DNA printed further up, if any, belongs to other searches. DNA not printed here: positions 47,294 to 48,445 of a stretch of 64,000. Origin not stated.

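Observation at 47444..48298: Thiol peroxidase fused in frame to a pterin-4a-carbinolamine dehydratase (PCD/DCoH) domain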

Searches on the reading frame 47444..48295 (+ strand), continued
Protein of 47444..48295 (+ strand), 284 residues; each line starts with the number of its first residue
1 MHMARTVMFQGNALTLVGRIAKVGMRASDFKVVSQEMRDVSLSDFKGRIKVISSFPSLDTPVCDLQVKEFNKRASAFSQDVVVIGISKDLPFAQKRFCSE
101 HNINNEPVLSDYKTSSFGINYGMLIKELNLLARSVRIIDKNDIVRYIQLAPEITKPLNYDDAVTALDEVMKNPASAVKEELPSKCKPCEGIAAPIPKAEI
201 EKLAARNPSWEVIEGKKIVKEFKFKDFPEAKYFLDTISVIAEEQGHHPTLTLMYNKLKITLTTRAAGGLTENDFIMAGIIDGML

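Call 18: find_related_loci(query=window:47444-48295:+, collection=genome_contigs, flank=8000)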
Query window:47444-48295:+ (284 aa) in genome_contigs; peptide patterns used: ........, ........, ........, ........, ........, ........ (x = any residue, [..] = any of these).
495 stretches matched a pattern; 383 encode a relative of the query (tblastn E <= 1e-3); the best 80 are kept; 80 distinct loci.
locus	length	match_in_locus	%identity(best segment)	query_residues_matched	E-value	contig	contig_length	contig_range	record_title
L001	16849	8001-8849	69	1-283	2e-134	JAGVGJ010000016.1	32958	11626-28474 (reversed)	MAG: Candidatus Omnitrophota bacterium isolate DeMMO2_5 c_000000036887, whole genome shotgun sequence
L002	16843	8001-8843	68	3-283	3e-131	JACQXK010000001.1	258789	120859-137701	MAG: Candidatus Omnitrophota bacterium isolate NC_groundwater_1513_Pr4_B-0.1um_40_4 SR1-18-B1_scaffold_87244, whole geno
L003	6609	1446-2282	68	3-281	2e-130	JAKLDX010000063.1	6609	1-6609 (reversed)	MAG: Candidatus Omnitrophota bacterium isolate RA.bin12 RA.bin12_63, whole genome shotgun sequence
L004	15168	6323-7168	67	2-283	8e-131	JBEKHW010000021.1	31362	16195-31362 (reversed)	MAG: Candidatus Omnitrophota bacterium isolate SPRUCE 286 SPRUCE_286_21, whole genome shotgun sequence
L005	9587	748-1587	67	5-284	6e-130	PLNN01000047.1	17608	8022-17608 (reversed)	MAG: Candidatus Omnitrophota bacterium isolate fen_1320 73.20120800_E1X.39_contig_17038, whole genome shotgun sequence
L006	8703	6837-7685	69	2-283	4e-130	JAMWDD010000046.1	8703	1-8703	MAG: Candidatus Omnitrophota bacterium isolate QZM4_2.bins.406.Tibet NODE_33299_length_8703_cov_2.211637, whole genome s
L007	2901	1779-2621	67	3-283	8e-135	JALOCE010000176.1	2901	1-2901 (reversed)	MAG: Candidatus Omnitrophota bacterium isolate SO_2017_LW4 bin 43 scaffold_72982_c1_LW137-91_2017, whole genome shotgun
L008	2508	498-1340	68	3-283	2e-135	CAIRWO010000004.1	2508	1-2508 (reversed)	MAG: Candidatus Omnitrophica bacterium isolate A4_bin-512 genome assembly, contig: bin-512:004/218, whole genome shotgun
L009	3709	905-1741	68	3-281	8e-132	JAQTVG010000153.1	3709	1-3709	MAG: Candidatus Omnitrophota bacterium isolate STB_82 NODE_91564_length_3709_cov_2.580960_Sandtown_B, whole genome shotg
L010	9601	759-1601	67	3-283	1e-128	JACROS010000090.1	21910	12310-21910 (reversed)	MAG: Candidatus Omnitrophota bacterium isolate NC_groundwater_1967_Pr3_S-0.2um_38_3 scaffold_646288, whole genome shotgu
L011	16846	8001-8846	65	3-284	2e-128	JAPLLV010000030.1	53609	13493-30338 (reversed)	MAG: Candidatus Omnitrophota bacterium isolate LacPavin_0920_WC90_MAG_47_10 LacPavin_0920_WC90_scaffold_1319622, whole g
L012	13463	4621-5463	67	3-283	1e-128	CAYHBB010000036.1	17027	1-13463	MAG TPA_asm: uncultured Planctomycetales bacterium isolate ERP119294_co2_534 genome assembly, contig: k141_2007175, whol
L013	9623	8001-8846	67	2-283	2e-128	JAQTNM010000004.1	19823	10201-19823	MAG: Candidatus Omnitrophota bacterium isolate STA_64 NODE_5165_length_19823_cov_2.557727_Sandtown_A, whole genome shotg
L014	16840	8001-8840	66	5-284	3e-128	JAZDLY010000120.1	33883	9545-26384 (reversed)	MAG: Candidatus Omnitrophota bacterium isolate MEGAHIT-group-0.624 k141_6932270, whole genome shotgun sequence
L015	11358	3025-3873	65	2-283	9e-128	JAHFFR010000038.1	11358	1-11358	MAG: Candidatus Omnitrophota bacterium isolate nzgw297 NODE_6006_length_11359_cov_15.395889, whole genome shotgun sequen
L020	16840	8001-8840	66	2-281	2e-126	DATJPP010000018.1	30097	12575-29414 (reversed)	MAG TPA_asm: Candidatus Margulisiibacteriota bacterium isolate SMAG_U14916 k141_3978178, whole genome shotgun sequence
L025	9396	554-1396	64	3-283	2e-125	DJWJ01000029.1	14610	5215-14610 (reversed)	MAG TPA_asm: Candidatus Omnitrophica bacterium UBA6233 UBA6233_contig_18621, whole genome shotgun sequence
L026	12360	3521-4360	66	2-281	3e-125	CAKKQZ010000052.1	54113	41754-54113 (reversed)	Omnitrophica bacterium GWA2_41_15 isolate Hainich-H51-bin231-1 genome assembly, contig: H51-bin231_1_Hain_H51_02um_R1_15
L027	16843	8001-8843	64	3-283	6e-125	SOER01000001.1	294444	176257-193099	MAG: Candidatus Loosdrechtia aerotolerans isolate YC1 NODE_1_length_294444_cov_12.029781, whole genome shotgun sequence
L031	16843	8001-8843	65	3-283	6e-124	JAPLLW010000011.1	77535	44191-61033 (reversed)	MAG: Candidatus Omnitrophota bacterium isolate LacPavin_0419_WC70L_MAG_40_11 LacPavin_0419_WC70L_scaffold_440831, whole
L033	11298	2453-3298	67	1-281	4e-124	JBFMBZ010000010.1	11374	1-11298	MAG: Candidatus Omnitrophota bacterium isolate MAG177 MAG177_10, whole genome shotgun sequence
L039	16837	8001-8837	63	3-281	1e-122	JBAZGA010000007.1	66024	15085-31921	MAG: Candidatus Omnitrophota bacterium isolate SO_2017_LW3_33 NODE_861_length_66024_cov_1.325645_LW162_2017, whole genom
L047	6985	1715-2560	64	3-284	8e-122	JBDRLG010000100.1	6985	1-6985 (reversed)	MAG: Candidatus Omnitrophota bacterium isolate MEGAHIT-group-1.764 k141_12738280, whole genome shotgun sequence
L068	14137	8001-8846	64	2-283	2e-118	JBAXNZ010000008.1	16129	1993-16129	MAG: bacterium isolate ELA492 MAG492_8, whole genome shotgun sequence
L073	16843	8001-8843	61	3-283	4e-117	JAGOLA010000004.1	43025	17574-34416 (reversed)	MAG: Candidatus Omnitrophota bacterium isolate Go_SlDig_bin_159 Go_SlDig_2317_length_43025_cov_5.233717, whole genome sh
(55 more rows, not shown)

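Call 23: search_protein_families(library=pfam, proteins=[L068:11209-11442:+, L026:4881-5585:+, L047:5281-5742:+, L033:7196-8098:+, L073:14735-15211:+, L020:4871-5263:+, L027:8859-9368:+, L025:7508-7726:+, L039:1314-2429:+, L031:12921-13307:+], max_evalue=0.0001)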
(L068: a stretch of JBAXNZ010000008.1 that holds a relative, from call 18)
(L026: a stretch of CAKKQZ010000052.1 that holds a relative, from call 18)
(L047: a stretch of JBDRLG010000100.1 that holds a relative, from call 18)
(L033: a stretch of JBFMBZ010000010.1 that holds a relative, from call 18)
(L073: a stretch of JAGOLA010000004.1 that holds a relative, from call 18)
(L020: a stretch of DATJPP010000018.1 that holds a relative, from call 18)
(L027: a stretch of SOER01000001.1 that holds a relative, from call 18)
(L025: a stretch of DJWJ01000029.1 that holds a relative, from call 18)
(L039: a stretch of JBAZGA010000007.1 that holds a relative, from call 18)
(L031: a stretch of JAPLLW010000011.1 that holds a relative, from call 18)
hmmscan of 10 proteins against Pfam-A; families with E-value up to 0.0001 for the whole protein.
L068:11209-11442:+ (78 aa): 3 families
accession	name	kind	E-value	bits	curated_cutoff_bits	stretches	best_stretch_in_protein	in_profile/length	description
PF00462.30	Glutaredoxin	-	5.9e-19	68.5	22.9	1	5-64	1-60/60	Glutaredoxin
PF13417.12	GST_N_3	-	7.3e-06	26.7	22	1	8-65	2-58/75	Glutathione S-transferase, N-terminal domain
PF13192.12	Thioredoxin_3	-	2.8e-05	24.5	24.8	1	4-64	2-60/76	Thioredoxin domain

L026:4881-5585:+ (235 aa): 2 families
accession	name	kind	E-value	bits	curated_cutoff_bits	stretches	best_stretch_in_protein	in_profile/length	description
PF00175.26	NAD_binding_1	-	4.2e-20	72.9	22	1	108-211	1-107/109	Oxidoreductase NAD-binding domain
PF00970.30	FAD_binding_6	-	2e-07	31.7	21.1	1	7-97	4-97/99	Oxidoreductase FAD-binding domain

L047:5281-5742:+ (154 aa): 1 family
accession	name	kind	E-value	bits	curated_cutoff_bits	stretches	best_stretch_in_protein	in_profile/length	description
PF01243.27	PNPOx_N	-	3.7e-13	50.3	28.1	1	7-114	4-98/120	Pyridoxamine 5'-phosphate oxidase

L033:7196-8098:+ (301 aa): 8 families
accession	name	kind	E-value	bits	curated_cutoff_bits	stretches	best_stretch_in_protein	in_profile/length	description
PF07992.20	Pyr_redox_2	-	1.9e-42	146.1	26.1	1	3-275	2-282/291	Pyridine nucleotide-disulphide oxidoreductase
PF13738.12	Pyr_redox_3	-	1.1e-27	97.5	30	1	51-268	76-305/305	Pyridine nucleotide-disulphide oxidoreductase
PF00070.33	Pyr_redox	-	6.9e-11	42.9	22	1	143-214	2-80/82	Pyridine nucleotide-disulphide oxidoreductase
PF03486.20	HI0933_like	-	2.4e-07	30.9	50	0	3-42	2-43/244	HI0933-like protein Rossmann domain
PF00890.30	FAD_binding_2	-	4.1e-07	30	20.4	0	4-41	2-41/414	FAD binding domain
PF13450.12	NAD_binding_8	-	3.4e-06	27.7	21.9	1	6-67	1-62/68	NAD(P)-binding Rossmann-like domain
PF01134.28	GIDA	-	2e-05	24.3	22.1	0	4-36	2-34/391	Glucose inhibited division protein A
PF01266.30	DAO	-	2.9e-05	24.2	27.9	0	53-114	146-209/353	FAD dependent oxidoreductase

L073:14735-15211:+ (159 aa): 1 family
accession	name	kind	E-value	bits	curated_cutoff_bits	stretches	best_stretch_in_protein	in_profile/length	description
PF02915.23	Rubrerythrin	-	8.4e-12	46.1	22.8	1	9-151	1-133/137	Rubrerythrin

L020:4871-5263:+ (131 aa): 1 family
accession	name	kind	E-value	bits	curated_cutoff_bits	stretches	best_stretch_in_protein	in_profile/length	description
PF01880.24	Desulfoferrodox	-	8.9e-34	116.4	22.2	1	11-124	2-97/98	Desulfoferrodoxin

L027:8859-9368:+ (170 aa): 1 family
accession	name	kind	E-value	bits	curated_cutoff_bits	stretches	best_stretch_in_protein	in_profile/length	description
PF01965.30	DJ-1_PfpI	-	6.3e-51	172.9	26.6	1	1-164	1-164/165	DJ-1/PfpI family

L025:7508-7726:+ (73 aa): 1 family
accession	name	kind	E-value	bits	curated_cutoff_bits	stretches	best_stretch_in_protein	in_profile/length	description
PF01106.22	NifU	-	2.1e-29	101.9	27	1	5-71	1-67/67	NifU-like domain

L039:1314-2429:+ (372 aa): 2 families
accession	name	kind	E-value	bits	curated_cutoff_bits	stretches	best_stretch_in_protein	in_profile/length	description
PF03773.19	ArsP_1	-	1.2e-32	113.7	32.3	1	72-368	7-293/294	Predicted permease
PF04945.19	YHS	-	4.7e-11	42.9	30.3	1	3-41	2-40/47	YHS domain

L031:12921-13307:+ (129 aa): 2 families
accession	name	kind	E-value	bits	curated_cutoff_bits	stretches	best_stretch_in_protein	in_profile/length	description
PF03819.22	MazG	-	6.7e-29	100.4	22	1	28-101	1-74/74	MazG nucleotide pyrophosphohydrolase domain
PF01503.22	PRA-PH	-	6.1e-05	23.8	21.3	1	24-69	20-66/86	Phosphoribosyl-ATP pyrophosphohydrolase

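Call 31: predict_structure(alignment_id=A1)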
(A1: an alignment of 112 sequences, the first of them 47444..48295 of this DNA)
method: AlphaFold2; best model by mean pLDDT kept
length: 284 residues; sequences in the alignment: 112
mean_pLDDT: 86.5   pTM: 0.79
mean pLDDT of the five models: 86.5, 83.4, 82.6, 82.1, 79.9
residues with pLDDT >= 90: 161; 70-90: 89; 50-70: 26; < 50: 8
segments of 3 or more residues with pLDDT < 50: 1-7
pLDDT, mean of each block of 10 residues (from residue 1): 50 75 86 92 92 92 93 92 94 95 94 75 73 92 91 86 94 65 71 85 90 94 95 90 91 97 88 92 81
secondary structure, 60 per line:
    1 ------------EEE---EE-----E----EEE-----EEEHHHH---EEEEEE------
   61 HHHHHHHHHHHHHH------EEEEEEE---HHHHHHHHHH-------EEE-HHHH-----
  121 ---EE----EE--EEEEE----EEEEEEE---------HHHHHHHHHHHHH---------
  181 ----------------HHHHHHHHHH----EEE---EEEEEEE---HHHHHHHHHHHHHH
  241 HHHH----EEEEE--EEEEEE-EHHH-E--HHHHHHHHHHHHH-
elements in order: E13-15 E31-33 E39-41 H42-45 E49-54 H61-74 E81-87 H91-100 E108-110 H112-115 E134-138 E143-149 H159-171 H197-206 E211-213 E217-223 H227-244 E249-253 E256-261 H271-283
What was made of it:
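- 47954..47995 (+): True inter-domain linker, about residues 171-184. Its sequence varies but its length is constrained. pLDDT 65-71 in the model (call 31).
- On Tpx (atypical 2-Cys thiol peroxidase): AF2 model with pLDDT above 90 over most of the domain (call 31).
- The AF2 model has pLDDT 86.5 and pTM 0.79, which is high for two domains on a flexible tether (call 31).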

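Call 53: find_encoding_contigs(protein=P0002, flank=3000, max_places=2)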
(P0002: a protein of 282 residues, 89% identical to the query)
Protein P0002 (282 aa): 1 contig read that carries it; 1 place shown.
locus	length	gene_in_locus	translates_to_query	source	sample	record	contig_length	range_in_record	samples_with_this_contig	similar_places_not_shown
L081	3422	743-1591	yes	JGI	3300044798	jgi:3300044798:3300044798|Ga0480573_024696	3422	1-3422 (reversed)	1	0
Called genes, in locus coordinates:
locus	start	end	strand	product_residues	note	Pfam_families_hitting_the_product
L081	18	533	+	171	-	PF03063:Prismane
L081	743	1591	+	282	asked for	PF00578:AhpC-TSA, PF08534:Redoxin, PF01329:Pterin_4a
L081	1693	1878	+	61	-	PF12797:Fer4_2, PF12837:Fer4_6, PF00037:Fer4 (weak), PF13459:Fer4_15, PF13370:Fer4_13, PF12800:Fer4_4 (weak)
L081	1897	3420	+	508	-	?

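Call 54: find_encoding_contigs(protein=P0001, flank=1000, max_places=3)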
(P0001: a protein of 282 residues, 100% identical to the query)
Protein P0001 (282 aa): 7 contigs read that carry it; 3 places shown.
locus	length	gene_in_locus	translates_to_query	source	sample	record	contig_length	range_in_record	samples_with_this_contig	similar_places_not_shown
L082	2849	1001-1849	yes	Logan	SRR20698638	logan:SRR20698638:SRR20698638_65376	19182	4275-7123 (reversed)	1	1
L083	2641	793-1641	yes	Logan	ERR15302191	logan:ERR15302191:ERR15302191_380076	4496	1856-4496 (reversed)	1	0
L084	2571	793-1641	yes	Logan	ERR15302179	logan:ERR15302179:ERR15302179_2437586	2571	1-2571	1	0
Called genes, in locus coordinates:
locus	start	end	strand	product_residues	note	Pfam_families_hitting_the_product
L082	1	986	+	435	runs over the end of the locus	PF03063:Prismane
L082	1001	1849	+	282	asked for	PF00578:AhpC-TSA, PF08534:Redoxin, PF01329:Pterin_4a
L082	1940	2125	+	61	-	PF12797:Fer4_2, PF12837:Fer4_6, PF13237:Fer4_10 (weak), PF00037:Fer4 (weak), PF13459:Fer4_15, PF14697:Fer4_21 (weak), PF13370:Fer4_13, PF12800:Fer4_4 (weak), +1 more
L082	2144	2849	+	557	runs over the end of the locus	PF01558:POR, PF02776:TPP_enzyme_N (weak), PF01855:POR_N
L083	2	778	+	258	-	?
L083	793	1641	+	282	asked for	PF00578:AhpC-TSA, PF08534:Redoxin, PF01329:Pterin_4a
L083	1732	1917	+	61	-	PF12797:Fer4_2, PF12837:Fer4_6, PF13237:Fer4_10 (weak), PF00037:Fer4 (weak), PF13459:Fer4_15, PF14697:Fer4_21 (weak), PF13370:Fer4_13, PF12800:Fer4_4 (weak), +1 more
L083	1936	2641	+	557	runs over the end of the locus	PF01558:POR, PF02776:TPP_enzyme_N (weak), PF01855:POR_N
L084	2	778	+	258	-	?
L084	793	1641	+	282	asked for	PF00578:AhpC-TSA, PF08534:Redoxin, PF01329:Pterin_4a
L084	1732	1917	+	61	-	PF12797:Fer4_2, PF12837:Fer4_6, PF13237:Fer4_10 (weak), PF00037:Fer4 (weak), PF13459:Fer4_15, PF14697:Fer4_21 (weak), PF13370:Fer4_13, PF12800:Fer4_4 (weak), +1 more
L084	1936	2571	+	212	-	?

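Call 58: fold_search(model_id=the predicted structure, library=pdb)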
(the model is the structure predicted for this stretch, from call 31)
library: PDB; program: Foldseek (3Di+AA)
matches with E <= 10: 1393; with E <= 0.001: 693
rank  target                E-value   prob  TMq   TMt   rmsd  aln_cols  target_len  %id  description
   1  1psq_A                5.3e-16  1.00  0.50  0.85   3.7       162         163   38  Structure of a probable thiol peroxidase from Streptococcus pneumoniae (released 2003-07-08)
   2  2yzh_D                1.5e-15  1.00  0.50  0.80   6.1       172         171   45  Crystal structure of peroxiredoxin-like protein from Aquifex aeolicus (released 2007-11-06)
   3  2xpd_F                1.8e-15  1.00  0.49  0.81   4.7       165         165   41  Reduced Thiol peroxidase (Tpx) from yersinia Pseudotuberculosis (released 2011-06-29)
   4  4af2                  2.2e-15  1.00  0.49  0.78   6.3       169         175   40  C61S mutant of thiol peroxidase form E. coli. (released 2012-05-02)
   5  3p7x_B                2.7e-15  1.00  0.50  0.84   3.1       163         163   39  Crystal structure of an atypical two-cysteine peroxiredoxin (SAOUHSC_01822) from Staphylococcus aureus NCTC8325 (released 2011-10-19)
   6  2yzh_A                3.8e-15  1.00  0.49  0.79   6.1       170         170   44  Crystal structure of peroxiredoxin-like protein from Aquifex aeolicus (released 2007-11-06)
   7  2yjh                  4.6e-15  1.00  0.48  0.79   5.4       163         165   40  Thiol Peroxidase from Yersinia Psuedotuberculosis, inactive mutant C61S (released 2012-03-14)
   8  2xpd_C                5.4e-15  1.00  0.49  0.79   4.3       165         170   41  Reduced Thiol peroxidase (Tpx) from yersinia Pseudotuberculosis (released 2011-06-29)
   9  3p7x_A                5.4e-15  1.00  0.49  0.81   4.3       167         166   39  Crystal structure of an atypical two-cysteine peroxiredoxin (SAOUHSC_01822) from Staphylococcus aureus NCTC8325 (released 2011-10-19)
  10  3hvv                  6.5e-15  1.00  0.50  0.82   4.5       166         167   40  Escherichia coli Thiol peroxidase (Tpx) peroxidatic cysteine to serine mutant (C61S) (released 2009-10-20)
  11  2xpd_A                1.9e-14  1.00  0.49  0.81   4.8       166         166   41  Reduced Thiol peroxidase (Tpx) from yersinia Pseudotuberculosis (released 2011-06-29)
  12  2xpd_B                2.0e-14  1.00  0.49  0.82   5.2       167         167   42  Reduced Thiol peroxidase (Tpx) from yersinia Pseudotuberculosis (released 2011-06-29)
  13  8xvw_A                2.1e-14  1.00  0.48  0.88   2.5       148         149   40  Crystal structure of N-terminal deletion mutant of Staphylococcal Thiol Peroxidase (released 2025-01-22)
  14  3hvx_A                3.3e-14  1.00  0.48  0.78   4.9       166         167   40  Escherichia coli Thiol peroxidase (Tpx) resolving cysteine to serine mutant (C95S) with an intermolecular disulfide bo (released 2009-10-20)
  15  2xpe_A                4.4e-14  1.00  0.46  0.76   4.7       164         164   42  Oxidised Thiol peroxidase (Tpx) from Yersinia pseudotuberculosis (released 2011-08-10)
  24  2jsy_MODEL_1_A        5.3e-13  1.00  0.47  0.76   3.8       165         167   42  Solution structure of Tpx in the oxidized state (released 2008-07-22)
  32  4eo3_A                2.7e-11  1.00  0.42  0.38  16.1       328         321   16  Peroxiredoxin Nitroreductase Fusion Enzyme (released 2012-10-17)
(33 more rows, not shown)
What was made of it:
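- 47450..47953 (+): Tpx (atypical 2-Cys thiol peroxidase) domain, residues 3-170. Foldseek TM-scores normalised to target of 0.75-0.88 against solved Tpx structures (call 58).
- On Tpx (atypical 2-Cys thiol peroxidase): Foldseek TM-scores normalised to target of 0.75-0.88 against Tpx structures (call 58).
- Closest known: Peroxiredoxin fusion enzymes: Thermotoga Prx-nitroreductase. Same: 4eo3 appears among the fold hits (call 58).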
